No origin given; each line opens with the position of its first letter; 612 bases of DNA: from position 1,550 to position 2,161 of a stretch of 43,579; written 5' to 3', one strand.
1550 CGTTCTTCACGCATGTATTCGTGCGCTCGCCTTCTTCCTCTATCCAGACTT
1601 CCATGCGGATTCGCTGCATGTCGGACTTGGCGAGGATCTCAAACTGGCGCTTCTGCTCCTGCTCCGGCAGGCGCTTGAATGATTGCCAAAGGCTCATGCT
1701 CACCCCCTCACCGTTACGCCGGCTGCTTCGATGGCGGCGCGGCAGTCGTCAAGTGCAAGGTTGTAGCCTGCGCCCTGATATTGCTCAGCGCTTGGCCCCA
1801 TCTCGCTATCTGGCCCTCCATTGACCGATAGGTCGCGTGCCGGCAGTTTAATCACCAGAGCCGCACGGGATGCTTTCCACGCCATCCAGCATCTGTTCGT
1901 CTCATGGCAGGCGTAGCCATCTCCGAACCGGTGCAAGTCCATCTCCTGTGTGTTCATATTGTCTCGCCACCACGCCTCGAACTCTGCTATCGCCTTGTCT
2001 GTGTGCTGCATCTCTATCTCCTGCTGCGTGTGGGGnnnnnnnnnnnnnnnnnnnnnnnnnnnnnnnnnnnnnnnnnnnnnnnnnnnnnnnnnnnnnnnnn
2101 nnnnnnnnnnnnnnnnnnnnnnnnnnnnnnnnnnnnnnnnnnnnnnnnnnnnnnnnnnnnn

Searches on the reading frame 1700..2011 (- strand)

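Call 29: search_protein_families(library=phrogs, proteins=[window:1700-2011:-], max_evalue=0.001)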
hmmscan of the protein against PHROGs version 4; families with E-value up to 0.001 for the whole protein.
window:1700-2011:- (103 aa): 2 families
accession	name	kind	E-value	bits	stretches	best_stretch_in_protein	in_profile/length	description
phrog_343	-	unknown function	4.2e-19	69.7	1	3-101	35-123/135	-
phrog_16785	-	unknown function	4e-05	24.4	1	5-102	90-174/175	-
